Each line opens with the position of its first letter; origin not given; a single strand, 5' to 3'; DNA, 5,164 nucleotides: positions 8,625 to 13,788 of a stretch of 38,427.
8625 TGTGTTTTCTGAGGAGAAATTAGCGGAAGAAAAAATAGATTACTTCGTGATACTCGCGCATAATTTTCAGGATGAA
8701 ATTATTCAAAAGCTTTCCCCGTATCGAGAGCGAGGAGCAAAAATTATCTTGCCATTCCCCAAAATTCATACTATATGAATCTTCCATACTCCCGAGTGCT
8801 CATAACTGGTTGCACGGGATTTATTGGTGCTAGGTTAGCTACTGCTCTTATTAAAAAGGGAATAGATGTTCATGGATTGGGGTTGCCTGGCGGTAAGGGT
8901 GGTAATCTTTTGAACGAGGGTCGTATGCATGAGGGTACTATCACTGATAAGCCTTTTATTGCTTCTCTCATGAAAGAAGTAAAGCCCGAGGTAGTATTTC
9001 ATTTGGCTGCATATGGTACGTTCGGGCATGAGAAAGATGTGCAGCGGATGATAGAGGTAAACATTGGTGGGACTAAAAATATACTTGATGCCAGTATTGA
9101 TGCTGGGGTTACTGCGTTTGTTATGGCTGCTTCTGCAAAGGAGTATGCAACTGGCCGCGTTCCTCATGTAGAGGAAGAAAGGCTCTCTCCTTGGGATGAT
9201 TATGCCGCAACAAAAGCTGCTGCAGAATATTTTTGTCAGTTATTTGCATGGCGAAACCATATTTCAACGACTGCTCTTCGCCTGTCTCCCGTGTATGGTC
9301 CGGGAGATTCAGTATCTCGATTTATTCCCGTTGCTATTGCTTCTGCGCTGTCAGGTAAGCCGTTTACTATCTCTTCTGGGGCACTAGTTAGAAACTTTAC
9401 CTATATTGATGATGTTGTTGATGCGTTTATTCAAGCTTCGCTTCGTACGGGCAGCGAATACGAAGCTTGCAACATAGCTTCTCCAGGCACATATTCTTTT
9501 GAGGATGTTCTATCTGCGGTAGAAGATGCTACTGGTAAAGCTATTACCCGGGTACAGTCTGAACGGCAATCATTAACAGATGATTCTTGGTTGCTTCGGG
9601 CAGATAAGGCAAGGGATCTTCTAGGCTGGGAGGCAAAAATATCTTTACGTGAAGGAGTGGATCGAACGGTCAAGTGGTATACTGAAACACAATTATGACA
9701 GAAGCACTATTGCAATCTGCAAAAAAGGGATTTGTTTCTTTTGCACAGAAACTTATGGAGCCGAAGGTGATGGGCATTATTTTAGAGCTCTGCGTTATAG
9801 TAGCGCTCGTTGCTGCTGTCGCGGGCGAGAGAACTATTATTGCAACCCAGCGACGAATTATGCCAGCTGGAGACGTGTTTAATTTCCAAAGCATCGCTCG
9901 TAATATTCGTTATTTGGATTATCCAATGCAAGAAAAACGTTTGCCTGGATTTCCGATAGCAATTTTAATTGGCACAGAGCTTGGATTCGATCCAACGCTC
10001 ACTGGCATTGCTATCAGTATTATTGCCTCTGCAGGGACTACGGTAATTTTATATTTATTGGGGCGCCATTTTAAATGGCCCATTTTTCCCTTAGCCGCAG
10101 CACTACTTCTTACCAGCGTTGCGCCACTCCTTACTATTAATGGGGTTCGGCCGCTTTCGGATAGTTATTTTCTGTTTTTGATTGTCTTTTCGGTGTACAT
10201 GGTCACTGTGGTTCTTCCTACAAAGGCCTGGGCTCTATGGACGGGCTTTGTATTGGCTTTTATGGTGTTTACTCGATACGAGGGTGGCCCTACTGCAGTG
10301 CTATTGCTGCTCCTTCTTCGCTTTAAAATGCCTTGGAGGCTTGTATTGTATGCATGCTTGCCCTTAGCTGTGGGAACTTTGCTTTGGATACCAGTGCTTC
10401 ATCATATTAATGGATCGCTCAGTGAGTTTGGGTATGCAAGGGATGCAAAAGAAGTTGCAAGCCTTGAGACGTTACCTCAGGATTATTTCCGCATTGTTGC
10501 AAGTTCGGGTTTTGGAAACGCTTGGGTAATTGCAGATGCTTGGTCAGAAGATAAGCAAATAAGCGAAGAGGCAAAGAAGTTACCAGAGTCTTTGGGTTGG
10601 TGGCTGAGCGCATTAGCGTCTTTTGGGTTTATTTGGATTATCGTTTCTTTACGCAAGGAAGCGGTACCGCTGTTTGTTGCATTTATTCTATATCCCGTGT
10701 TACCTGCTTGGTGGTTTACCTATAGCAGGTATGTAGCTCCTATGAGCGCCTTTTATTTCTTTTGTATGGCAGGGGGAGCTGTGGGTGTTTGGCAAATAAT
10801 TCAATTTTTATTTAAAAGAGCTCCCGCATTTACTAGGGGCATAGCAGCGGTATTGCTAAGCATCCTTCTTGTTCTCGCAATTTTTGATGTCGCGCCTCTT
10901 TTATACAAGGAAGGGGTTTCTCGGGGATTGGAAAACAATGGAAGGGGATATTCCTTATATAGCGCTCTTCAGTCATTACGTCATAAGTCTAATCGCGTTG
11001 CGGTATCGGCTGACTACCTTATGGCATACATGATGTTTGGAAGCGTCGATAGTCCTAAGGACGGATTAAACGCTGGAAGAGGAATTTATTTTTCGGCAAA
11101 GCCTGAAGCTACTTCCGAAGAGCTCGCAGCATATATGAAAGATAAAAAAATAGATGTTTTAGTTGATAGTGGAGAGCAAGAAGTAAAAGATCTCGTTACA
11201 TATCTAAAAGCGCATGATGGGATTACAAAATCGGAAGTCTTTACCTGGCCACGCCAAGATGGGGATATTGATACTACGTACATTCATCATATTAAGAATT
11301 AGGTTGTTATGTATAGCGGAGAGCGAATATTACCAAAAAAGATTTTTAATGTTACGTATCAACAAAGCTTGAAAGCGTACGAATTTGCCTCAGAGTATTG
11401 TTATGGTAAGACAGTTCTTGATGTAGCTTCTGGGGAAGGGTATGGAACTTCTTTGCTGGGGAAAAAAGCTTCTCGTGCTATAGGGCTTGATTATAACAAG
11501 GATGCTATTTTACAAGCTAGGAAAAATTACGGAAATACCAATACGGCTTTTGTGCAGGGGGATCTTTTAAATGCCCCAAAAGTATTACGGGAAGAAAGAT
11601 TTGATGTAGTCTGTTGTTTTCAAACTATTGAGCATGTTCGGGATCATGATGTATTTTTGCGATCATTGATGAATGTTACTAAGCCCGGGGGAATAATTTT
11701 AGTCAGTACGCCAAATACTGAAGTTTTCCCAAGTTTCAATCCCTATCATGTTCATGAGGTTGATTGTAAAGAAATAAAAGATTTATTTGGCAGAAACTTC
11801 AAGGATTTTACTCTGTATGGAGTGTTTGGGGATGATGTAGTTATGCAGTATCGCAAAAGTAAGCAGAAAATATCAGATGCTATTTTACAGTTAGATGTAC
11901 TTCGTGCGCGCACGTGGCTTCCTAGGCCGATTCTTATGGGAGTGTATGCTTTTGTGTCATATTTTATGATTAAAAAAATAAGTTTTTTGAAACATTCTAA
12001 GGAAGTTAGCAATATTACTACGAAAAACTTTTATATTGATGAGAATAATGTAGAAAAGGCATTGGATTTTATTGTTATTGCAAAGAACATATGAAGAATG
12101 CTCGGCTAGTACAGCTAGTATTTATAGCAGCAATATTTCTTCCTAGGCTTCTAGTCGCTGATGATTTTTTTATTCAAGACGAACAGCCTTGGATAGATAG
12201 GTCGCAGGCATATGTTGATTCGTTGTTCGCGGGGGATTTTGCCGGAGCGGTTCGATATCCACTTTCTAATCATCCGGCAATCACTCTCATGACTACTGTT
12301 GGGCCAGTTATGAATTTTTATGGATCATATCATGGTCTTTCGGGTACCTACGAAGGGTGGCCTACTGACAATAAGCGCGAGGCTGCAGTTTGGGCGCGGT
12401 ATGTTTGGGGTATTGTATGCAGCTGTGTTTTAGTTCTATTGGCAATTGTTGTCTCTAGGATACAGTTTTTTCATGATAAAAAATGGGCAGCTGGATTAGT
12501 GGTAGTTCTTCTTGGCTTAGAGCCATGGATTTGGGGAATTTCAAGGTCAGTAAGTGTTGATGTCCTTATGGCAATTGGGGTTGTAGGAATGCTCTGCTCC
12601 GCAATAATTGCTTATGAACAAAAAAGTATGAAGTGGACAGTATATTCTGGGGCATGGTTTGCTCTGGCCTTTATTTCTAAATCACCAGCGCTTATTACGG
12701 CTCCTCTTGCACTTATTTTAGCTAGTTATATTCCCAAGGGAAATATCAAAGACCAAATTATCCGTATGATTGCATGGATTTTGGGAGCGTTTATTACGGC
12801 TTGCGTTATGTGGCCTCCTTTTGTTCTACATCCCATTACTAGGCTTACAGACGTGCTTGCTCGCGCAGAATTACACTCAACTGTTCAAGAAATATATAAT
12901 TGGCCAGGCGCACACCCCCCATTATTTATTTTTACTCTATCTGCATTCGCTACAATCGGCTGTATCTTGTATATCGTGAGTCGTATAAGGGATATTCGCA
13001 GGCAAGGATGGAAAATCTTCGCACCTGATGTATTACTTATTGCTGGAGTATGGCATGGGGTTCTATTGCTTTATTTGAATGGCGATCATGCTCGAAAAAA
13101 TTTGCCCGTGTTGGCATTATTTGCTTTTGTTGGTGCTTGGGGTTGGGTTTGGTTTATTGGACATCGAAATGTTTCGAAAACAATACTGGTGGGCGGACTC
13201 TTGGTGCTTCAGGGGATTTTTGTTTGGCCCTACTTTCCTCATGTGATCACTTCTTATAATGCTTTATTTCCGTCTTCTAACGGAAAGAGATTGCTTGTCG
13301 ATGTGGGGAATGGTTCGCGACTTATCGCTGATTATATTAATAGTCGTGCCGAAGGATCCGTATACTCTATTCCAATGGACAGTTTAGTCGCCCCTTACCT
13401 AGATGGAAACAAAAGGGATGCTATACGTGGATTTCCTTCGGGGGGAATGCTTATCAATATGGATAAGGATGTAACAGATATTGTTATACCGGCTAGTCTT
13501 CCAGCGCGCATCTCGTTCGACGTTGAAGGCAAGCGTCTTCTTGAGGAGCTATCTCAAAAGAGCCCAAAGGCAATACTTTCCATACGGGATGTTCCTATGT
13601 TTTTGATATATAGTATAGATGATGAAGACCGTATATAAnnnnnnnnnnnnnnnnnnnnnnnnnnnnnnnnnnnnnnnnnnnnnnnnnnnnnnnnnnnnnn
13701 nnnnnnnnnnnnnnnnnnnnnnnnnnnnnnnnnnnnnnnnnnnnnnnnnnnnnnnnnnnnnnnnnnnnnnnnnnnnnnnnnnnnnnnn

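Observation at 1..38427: Whole window is one GT-C-rich, two-compartment glycan assembly locus (at least seven GT-C-like paralogues)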

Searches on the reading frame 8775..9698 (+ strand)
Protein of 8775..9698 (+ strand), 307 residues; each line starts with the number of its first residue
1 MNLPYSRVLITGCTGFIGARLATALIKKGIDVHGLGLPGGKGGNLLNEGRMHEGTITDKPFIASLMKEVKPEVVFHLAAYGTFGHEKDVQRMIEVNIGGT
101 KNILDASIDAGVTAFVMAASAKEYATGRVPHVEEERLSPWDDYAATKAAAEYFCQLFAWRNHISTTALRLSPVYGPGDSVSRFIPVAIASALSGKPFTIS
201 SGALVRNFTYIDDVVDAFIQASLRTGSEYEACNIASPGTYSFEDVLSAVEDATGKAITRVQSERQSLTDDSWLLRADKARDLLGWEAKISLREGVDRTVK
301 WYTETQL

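Call 4: search_protein_families(library=pfam, proteins=[window:8775-9698:+], max_evalue=0.01)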
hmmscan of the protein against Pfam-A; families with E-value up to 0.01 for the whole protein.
window:8775-9698:+ (307 aa): 10 families
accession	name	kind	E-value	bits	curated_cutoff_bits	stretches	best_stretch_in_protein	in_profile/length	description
PF01370.27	Epimerase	-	1.9e-43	149.1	20.9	1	8-235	1-240/240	NAD dependent epimerase/dehydratase family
PF16363.11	GDP_Man_Dehyd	-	3.8e-34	119.1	27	1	9-297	1-331/332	GDP-mannose 4,6 dehydratase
PF01073.25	3Beta_HSD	-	5.7e-22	78.5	22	1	9-222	1-229/280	3-beta hydroxysteroid dehydrogenase/isomerase family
PF02719.21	Polysacc_synt_2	-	6.8e-14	52.2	20.2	1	54-223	61-218/293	Polysaccharide biosynthesis protein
PF04321.23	RmlD_sub_bind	-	5.5e-13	49.1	27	1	7-199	2-175/287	RmlD substrate binding domain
PF07993.18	NAD_binding_4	-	1.7e-08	34.4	20.1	1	72-179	90-211/258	Male sterility protein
PF13460.12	NAD_binding_10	-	8.9e-06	26.1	27.2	1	12-151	1-128/184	NAD(P)H-binding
PF05368.20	NmrA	-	0.00012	22.2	27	0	6-132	3-121/298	NmrA-like family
PF00106.31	adh_short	-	0.0061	16.5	26.6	0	8-35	3-30/195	short chain dehydrogenase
PF08659.16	KR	-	0.0076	16.6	22.6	0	8-29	3-24/180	KR domain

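Call 57: search_protein_families(library=ncbifam, proteins=[window:8775-9698:+], max_evalue=0.001)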
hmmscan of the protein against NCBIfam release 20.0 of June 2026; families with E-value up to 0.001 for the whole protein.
window:8775-9698:+ (307 aa): 29 families (the best 25 are shown)
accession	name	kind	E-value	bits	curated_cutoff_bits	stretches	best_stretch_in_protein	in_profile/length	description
TIGR01181.1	dTDP_gluc_dehyt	equivalog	8.6e-31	107.2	365.1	1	7-305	1-314/321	dTDP-glucose 4,6-dehydratase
TIGR04180.1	EDH_00030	hypoth_equivalog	8.7e-31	107.1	475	1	8-288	1-295/297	NAD-dependent 4,6-dehydratase LegB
TIGR02622.1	CDP_4_6_dhtase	equivalog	1.3e-28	100.2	278.45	1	7-304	6-332/352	CDP-glucose 4,6-dehydratase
TIGR01179.1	galE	equivalog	8e-24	84.1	262.3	2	7-173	1-176/332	UDP-glucose 4-epimerase GalE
NF042422.1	oxyalk_red_OleD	equivalog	4.5e-19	69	580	1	7-221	2-214/329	2-alkyl-3-oxoalkanoate reductase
NF042423.1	oxyalk_red_Shew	equivalog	1.3e-18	67.2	580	1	6-233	9-232/331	2-alkyl-3-oxoalkanoate reductase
NF011728.1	PRK15181.1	equivalog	1.5e-18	66.9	760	1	72-304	92-339/348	Vi polysaccharide biosynthesis UDP-N-acetylglucosaminuronic acid C-4 epimerase TviC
TIGR02197.1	heptose_epim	equivalog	5e-18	65.3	274.6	1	8-304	1-315/316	ADP-glyceromanno-heptose 6-epimerase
TIGR03466.1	HpnA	hypoth_equivalog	7.4e-18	64.5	367.65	1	7-258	2-251/327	hopanoid-associated sugar epimerase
NF043036.1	ErythonDh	equivalog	9.4e-17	61.2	325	1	7-266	2-280/321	D-erythronate dehydrogenase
NF007490.0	PRK10084.1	subfamily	7.2e-15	54.8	649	1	134-305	158-337/361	dTDP-glucose 4,6-dehydratase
NF007582.0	PRK10217.1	equivalog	8.3e-15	54.7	698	1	7-303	3-332/355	dTDP-glucose 4,6-dehydratase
NF007956.0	PRK10675.1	subfamily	2.9e-13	49.7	394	2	7-134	2-139/338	UDP-glucose 4-epimerase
NF058621.1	DiazavRedAvaA7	equivalog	8.3e-13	48.6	400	1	7-221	2-218/304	3-diazoavenalumate denitrifying reductase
TIGR01472.1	gmd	equivalog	2.1e-11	43.7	415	1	50-217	57-234/342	GDP-mannose 4,6-dehydratase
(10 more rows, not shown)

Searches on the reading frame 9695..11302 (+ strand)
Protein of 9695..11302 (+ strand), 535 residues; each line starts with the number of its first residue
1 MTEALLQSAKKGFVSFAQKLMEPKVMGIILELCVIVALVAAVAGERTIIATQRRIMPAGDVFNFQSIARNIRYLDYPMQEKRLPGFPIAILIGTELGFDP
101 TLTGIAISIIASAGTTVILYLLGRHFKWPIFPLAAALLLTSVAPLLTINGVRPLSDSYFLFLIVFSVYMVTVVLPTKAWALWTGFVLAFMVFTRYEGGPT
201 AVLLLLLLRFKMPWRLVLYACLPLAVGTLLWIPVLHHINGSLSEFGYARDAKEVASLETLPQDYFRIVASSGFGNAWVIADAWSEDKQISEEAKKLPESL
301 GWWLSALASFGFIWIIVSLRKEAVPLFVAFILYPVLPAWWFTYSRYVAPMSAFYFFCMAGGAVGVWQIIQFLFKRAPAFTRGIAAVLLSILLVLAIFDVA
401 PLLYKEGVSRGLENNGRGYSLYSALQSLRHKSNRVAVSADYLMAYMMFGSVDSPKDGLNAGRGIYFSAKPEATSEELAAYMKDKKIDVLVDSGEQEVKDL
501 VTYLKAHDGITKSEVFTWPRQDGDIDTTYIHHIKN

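Call 5: search_protein_families(library=pfam, proteins=[window:9695-11302:+], max_evalue=0.01)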
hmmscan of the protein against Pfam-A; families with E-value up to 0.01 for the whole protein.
window:9695-11302:+ (535 aa): 0 families

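Call 9: search_protein_families(library=ncbifam, proteins=[window:9695-11302:+], max_evalue=0.1)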
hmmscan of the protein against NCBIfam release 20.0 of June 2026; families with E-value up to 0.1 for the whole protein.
window:9695-11302:+ (535 aa): 1 family
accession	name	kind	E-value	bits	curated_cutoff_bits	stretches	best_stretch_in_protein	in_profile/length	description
NF011020.0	PRK14449.1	equivalog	0.065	13.2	103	0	457-506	11-63/90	acylphosphatase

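Call 25: find_homologous_proteins(query=window:9695-11302:+, max_evalue=0.00001)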
Query window:9695-11302:+ (535 aa): 16 proteins with E <= 0.00001 among 8000 candidates.
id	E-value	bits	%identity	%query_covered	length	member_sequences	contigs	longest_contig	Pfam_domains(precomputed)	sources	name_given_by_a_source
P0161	0.0e+0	1194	100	100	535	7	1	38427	-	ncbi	-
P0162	8.2e-260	881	73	100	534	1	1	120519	-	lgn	-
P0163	4.1e-256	869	73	97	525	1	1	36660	-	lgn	-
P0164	7.6e-249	845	70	97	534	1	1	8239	-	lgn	-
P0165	4.2e-247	839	71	96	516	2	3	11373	-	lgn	-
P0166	8.4e-238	809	68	97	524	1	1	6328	-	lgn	-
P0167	4.0e-220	750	64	97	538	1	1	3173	-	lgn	-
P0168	2.4e-206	705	59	97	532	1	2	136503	-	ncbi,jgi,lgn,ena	-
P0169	6.5e-206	703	61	96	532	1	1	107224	-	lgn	-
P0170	3.2e-204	698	59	98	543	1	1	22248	-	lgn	-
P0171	1.2e-201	689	60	96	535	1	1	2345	-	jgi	jgi:hypothetical protein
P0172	9.6e-198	676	59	96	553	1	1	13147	-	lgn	-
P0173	1.0e-181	624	53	97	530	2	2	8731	-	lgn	-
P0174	2.4e-178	612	52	96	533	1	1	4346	-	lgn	-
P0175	4.3e-176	605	53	96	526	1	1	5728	-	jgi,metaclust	metaclust:\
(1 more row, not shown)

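Call 49: predict_structure(alignment_id=A2)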
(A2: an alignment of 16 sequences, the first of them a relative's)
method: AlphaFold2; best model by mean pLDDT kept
length: 535 residues; sequences in the alignment: 16
mean_pLDDT: 80.6   pTM: 0.79
mean pLDDT of the five models: 80.6, 79.5, 78.4, 78.2, 76.4
residues with pLDDT >= 90: 182; 70-90: 238; 50-70: 92; < 50: 23
segments of 3 or more residues with pLDDT < 50: 239-247, 338-344, 455-458
pLDDT, mean of each block of 10 residues (from residue 1): 61 73 82 92 83 58 68 67 80 79 83 93 93 92 65 72 94 94 94 83 92 94 90 64 48 59 75 79 85 83 90 92 87 59 61 92 93 89 90 90 80 66 84 82 70 55 78 90 92 86 93 89 84 88
secondary structure, 60 per line:
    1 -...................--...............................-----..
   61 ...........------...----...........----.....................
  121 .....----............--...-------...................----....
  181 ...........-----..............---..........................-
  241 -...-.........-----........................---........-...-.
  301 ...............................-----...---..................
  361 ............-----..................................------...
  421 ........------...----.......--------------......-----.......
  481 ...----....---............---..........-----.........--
elements in order: H2-20 H23-53 H59-71 H85-95 H100-125 H130-141 H154-172 H177-191 H197-210 H214-239 H246-254 H260-283 H287-294 H300-331 H343-372 H378-411 H418-428 E435-437 H442-448 E463-465 H474-483 E488-491 H495-506 E510-519 E525-533

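Call 53: fold_search(model_id=the predicted structure, library=pdb)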
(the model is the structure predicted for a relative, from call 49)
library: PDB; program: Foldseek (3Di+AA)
matches with E <= 10: 495; with E <= 0.001: 17
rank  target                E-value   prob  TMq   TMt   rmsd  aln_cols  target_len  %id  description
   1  9n9j_I                5.4e-08  1.00  0.49  0.40  15.2       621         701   12  Structure of a GRP94 folding intermediate engaged with a CCDC134- and FKBP11-bound secretory translocon (released 2025-11-19)
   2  8pn9_A                5.4e-07  1.00  0.53  0.45  13.2       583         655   11  Structure of human oligosaccharyltransferase OST-A complex bound to NGI-1 (released 2024-05-08)
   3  8age_A                7.3e-07  1.00  0.50  0.43  12.1       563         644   14  Structure of yeast oligosaccharylransferase complex with acceptor peptide bound (released 2022-12-07)
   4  6s7t_A                1.2e-06  1.00  0.50  0.40  14.6       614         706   12  Cryo-EM structure of human oligosaccharyltransferase complex OST-B (released 2019-12-18)
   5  6ezn_F                1.3e-06  1.00  0.50  0.42  13.8       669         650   12  Cryo-EM structure of the yeast oligosaccharyltransferase (OST) complex (released 2018-01-17)
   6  8agc_A                1.8e-06  1.00  0.49  0.39  14.3       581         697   12  Structure of yeast oligosaccharylransferase complex with lipid-linked oligosaccharide and non-acceptor peptide bound (released 2022-12-07)
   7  8agb_A                3.6e-06  1.00  0.53  0.45  13.3       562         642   15  Structure of yeast oligosaccharylransferase complex with lipid-linked oligosaccharide bound (released 2022-12-07)
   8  6gxc_A                1.3e-05  1.00  0.46  0.37   9.8       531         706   13  Bacterial oligosaccharyltransferase PglB in complex with an inhibitory peptide and a reactive lipid-linked oligosaccha (released 2018-11-14)
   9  9s6u_A                1.5e-05  1.00  0.50  0.49   8.3       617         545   12  Ternary cryo-EM structure of human ALG9 with Dol25-PP-GlcNAc2Man8, Dol25-P-Man and Fab (released 2026-03-18)
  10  8if8_B                1.9e-05  1.00  0.42  0.38  13.7       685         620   12  Arabinosyltransferase AftA (released 2023-05-31)
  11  5ogl_A                1.9e-05  1.00  0.47  0.37   9.6       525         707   13  Structure of bacterial oligosaccharyltransferase PglB in complex with an acceptor peptide and an lipid-linked oligosac (released 2017-10-25)
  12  5f15                  2.9e-05  1.00  0.51  0.50  10.6       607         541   10  Crystal Structure of ArnT from Cupriavidus metallidurans bound to Undecaprenyl phosphate (released 2016-02-17)
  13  9s6s_A                3.3e-05  1.00  0.50  0.50   8.4       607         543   12  Ternary cryo-EM structure of human ALG9 with Dol25-PP-GlcNAc2Man6, Dol25-P-Man and Fab (released 2026-03-18)
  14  5ezm                  4.1e-05  1.00  0.50  0.50   9.6       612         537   11  Crystal Structure of ArnT from Cupriavidus metallidurans in the apo state (released 2016-02-17)
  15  3rce_A                1.1e-04  1.00  0.46  0.37  10.0       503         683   12  Bacterial oligosaccharyltransferase PglB (released 2011-06-15)
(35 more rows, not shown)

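Call 58: search_protein_families(library=pfam, proteins=[window:9695-11302:+], max_evalue=10)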
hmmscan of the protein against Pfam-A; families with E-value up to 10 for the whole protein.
window:9695-11302:+ (535 aa): 0 families

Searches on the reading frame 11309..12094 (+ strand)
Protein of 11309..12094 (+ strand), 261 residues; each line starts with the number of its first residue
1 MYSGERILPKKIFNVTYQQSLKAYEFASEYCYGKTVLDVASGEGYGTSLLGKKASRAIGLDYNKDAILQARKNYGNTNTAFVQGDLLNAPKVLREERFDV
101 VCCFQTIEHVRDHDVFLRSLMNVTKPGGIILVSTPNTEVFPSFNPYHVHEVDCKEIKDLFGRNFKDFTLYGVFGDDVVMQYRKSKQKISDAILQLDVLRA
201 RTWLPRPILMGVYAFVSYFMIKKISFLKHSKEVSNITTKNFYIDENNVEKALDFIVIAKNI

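Call 5: search_protein_families(library=pfam, proteins=[window:11309-12094:+], max_evalue=0.01)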
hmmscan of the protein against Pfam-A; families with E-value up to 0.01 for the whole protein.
window:11309-12094:+ (261 aa): 8 families
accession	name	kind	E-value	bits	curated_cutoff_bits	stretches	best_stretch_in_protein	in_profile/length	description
PF13847.12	Methyltransf_31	-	7.4e-20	71.6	27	1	33-140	4-119/145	Methyltransferase domain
PF08241.18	Methyltransf_11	-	3.2e-18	66.6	21.2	1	37-131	1-94/95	Methyltransferase domain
PF13649.12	Methyltransf_25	-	7.1e-16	59.1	27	1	36-128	1-97/97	Methyltransferase domain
PF13489.12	Methyltransf_23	-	4.2e-14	53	27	1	32-139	22-123/164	Methyltransferase domain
PF08242.18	Methyltransf_12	-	5.5e-12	46.7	30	1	37-130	1-98/98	Methyltransferase domain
PF07021.18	MetW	-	5.8e-06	26.5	21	1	33-136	14-111/193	Methionine biosynthesis protein MetW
PF01209.24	Ubie_methyltran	-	7.3e-06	25.9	20.1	1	32-140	47-160/233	ubiE/COQ5 methyltransferase family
PF03848.20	TehB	-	0.0075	16.2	20.4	0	34-148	32-149/193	Tellurite resistance protein TehB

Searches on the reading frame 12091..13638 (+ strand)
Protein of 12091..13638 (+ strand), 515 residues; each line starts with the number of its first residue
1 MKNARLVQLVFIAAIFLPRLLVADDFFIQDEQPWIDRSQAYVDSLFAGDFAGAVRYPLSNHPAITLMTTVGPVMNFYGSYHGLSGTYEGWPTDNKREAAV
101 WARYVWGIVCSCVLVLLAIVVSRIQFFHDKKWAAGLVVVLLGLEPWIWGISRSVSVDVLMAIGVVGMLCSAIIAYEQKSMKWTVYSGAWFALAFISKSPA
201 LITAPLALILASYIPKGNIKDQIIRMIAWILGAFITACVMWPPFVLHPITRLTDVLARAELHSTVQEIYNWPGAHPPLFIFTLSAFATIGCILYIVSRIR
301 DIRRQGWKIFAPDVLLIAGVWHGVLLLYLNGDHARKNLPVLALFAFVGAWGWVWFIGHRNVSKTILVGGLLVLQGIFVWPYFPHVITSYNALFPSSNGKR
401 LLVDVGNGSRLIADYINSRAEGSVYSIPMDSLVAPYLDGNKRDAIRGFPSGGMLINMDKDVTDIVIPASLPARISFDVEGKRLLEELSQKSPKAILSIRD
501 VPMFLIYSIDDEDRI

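Call 5: search_protein_families(library=pfam, proteins=[window:12091-13638:+], max_evalue=0.01)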
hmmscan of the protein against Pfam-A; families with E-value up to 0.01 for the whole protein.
window:12091-13638:+ (515 aa): 1 family
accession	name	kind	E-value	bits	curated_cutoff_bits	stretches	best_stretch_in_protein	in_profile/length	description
PF13231.12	PMT_2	-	9.2e-06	26.4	26.1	1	101-240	22-159/160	Dolichyl-phosphate-mannose-protein mannosyltransferase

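Call 9: search_protein_families(library=ncbifam, proteins=[window:12091-13638:+], max_evalue=0.1)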
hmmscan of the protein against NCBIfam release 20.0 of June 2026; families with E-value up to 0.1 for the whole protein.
window:12091-13638:+ (515 aa): 0 families

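Call 58: search_protein_families(library=pfam, proteins=[window:12091-13638:+], max_evalue=10)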
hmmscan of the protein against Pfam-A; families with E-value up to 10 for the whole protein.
window:12091-13638:+ (515 aa): 2 families
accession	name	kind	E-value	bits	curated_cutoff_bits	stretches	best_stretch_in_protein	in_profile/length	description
PF13231.12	PMT_2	-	9.2e-06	26.4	26.1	1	101-240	22-159/160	Dolichyl-phosphate-mannose-protein mannosyltransferase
PF19529.4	DUF6057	-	9.6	5.4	29.8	1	108-305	75-261/569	Family of unknown function (DUF6057)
